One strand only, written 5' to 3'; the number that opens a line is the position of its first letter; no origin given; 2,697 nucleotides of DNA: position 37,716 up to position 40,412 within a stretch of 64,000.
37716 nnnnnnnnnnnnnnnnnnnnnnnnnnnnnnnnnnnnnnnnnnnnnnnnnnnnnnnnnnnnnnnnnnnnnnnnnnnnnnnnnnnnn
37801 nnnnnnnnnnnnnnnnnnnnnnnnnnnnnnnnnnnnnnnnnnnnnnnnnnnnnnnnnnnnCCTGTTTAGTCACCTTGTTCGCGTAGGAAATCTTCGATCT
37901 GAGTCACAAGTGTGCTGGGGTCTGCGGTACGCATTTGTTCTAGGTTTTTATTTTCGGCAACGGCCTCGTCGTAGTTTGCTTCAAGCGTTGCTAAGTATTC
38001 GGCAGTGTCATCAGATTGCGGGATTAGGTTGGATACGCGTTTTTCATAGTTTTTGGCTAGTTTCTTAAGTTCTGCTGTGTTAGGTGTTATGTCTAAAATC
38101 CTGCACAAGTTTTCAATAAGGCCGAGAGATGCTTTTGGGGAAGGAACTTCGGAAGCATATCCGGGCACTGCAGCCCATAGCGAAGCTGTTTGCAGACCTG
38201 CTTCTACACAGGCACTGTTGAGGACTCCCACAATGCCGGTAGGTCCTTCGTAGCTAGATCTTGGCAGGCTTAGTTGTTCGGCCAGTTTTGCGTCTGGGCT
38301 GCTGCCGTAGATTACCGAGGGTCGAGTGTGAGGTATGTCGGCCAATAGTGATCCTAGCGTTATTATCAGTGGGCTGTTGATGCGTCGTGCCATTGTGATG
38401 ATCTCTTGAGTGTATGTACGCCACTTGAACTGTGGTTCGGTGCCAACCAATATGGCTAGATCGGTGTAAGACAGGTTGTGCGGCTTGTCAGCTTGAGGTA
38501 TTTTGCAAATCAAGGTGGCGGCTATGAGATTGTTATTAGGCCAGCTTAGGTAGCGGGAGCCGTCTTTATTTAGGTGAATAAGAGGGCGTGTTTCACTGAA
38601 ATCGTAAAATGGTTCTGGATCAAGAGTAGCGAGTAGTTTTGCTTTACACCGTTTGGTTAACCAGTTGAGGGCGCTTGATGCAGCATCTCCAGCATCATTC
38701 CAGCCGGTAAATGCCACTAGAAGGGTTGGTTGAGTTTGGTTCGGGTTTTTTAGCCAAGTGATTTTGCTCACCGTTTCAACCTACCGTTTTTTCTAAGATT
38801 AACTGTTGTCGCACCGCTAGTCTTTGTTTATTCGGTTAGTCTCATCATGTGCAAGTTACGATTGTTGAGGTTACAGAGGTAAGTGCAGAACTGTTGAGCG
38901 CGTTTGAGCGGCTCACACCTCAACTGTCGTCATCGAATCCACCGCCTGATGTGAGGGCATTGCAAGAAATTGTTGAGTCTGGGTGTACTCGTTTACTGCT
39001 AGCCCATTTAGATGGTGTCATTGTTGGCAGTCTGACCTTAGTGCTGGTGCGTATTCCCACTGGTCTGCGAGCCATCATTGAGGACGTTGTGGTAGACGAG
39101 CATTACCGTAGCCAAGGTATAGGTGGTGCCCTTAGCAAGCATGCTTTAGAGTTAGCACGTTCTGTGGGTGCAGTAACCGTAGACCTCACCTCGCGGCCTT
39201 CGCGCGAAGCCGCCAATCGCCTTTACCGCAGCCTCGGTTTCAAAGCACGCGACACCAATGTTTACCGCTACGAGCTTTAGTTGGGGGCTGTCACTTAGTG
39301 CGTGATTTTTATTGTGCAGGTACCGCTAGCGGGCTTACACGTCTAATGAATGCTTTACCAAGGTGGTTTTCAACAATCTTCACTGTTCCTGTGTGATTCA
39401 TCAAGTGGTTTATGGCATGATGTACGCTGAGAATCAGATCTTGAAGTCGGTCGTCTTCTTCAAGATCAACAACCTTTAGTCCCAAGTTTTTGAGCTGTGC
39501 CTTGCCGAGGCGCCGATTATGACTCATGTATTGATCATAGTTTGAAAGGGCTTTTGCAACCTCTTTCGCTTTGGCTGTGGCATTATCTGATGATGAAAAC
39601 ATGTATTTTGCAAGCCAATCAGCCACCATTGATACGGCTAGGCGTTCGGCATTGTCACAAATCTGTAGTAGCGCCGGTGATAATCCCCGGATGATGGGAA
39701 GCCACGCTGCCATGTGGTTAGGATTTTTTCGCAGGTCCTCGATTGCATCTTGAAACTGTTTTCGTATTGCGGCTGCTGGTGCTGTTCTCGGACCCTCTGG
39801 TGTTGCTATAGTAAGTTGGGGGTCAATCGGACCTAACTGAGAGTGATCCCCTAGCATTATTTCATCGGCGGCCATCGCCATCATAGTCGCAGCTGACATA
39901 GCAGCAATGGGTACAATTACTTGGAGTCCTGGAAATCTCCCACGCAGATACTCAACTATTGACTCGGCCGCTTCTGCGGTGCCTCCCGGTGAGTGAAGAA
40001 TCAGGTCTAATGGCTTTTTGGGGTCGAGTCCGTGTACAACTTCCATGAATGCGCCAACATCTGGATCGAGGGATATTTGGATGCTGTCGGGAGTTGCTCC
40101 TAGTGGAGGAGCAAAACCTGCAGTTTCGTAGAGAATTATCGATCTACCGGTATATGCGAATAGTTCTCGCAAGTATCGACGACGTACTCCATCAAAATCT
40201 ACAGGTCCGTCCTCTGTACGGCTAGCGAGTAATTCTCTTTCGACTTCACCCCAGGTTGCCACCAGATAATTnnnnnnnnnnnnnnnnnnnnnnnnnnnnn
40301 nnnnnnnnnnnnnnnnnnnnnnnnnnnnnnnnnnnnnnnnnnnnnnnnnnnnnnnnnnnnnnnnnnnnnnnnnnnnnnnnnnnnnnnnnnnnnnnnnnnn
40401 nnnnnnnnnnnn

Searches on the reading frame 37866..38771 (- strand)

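Call 33: search_protein_families(library=pfam, proteins=[window:37866-38771:-], max_evalue=0.00001)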
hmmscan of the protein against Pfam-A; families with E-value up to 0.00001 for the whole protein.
window:37866-38771:- (301 aa): 1 family
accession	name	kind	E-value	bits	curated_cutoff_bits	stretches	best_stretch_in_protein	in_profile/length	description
PF09754.15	PAC2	-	6.1e-46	157.4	25.8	1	20-249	1-214/215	PAC2 family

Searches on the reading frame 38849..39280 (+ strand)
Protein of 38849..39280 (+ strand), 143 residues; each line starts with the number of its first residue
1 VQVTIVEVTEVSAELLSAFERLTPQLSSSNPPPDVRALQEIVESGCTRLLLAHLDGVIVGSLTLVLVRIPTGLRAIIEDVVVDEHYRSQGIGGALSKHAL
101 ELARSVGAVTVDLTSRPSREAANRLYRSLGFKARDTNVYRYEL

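Call 33: search_protein_families(library=pfam, proteins=[window:38849-39280:+], max_evalue=0.00001)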
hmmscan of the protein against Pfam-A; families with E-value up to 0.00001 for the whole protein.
window:38849-39280:+ (143 aa): 3 families
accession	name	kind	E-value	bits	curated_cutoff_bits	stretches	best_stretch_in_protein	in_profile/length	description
PF00583.31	Acetyltransf_1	-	1.1e-15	58.4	20.7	1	20-131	6-116/116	Acetyltransferase (GNAT) family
PF13508.13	Acetyltransf_7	-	3.8e-12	46.8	27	1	48-132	4-83/84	Acetyltransferase (GNAT) domain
PF13673.13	Acetyltransf_10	-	1.4e-08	35.2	23.6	1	37-137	21-113/128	Acetyltransferase (GNAT) domain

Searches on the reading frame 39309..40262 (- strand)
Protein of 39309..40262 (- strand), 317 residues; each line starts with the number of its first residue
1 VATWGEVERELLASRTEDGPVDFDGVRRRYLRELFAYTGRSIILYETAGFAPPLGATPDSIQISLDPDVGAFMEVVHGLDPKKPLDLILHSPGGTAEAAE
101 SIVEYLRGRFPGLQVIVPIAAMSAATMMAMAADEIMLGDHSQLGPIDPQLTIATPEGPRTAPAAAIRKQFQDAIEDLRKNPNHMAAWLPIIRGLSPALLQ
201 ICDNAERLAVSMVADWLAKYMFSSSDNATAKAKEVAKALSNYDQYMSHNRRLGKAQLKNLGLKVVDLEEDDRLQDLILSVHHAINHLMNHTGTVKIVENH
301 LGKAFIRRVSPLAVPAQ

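Call 33: search_protein_families(library=pfam, proteins=[window:39309-40262:-], max_evalue=0.00001)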
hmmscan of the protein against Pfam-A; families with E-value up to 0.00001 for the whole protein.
window:39309-40262:- (317 aa): 1 family
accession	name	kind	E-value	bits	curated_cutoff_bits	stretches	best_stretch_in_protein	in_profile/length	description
PF01972.22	SDH_protease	-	5.3e-20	72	31.3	1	82-264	91-244/286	ClpP-like SDH-type serine proteinase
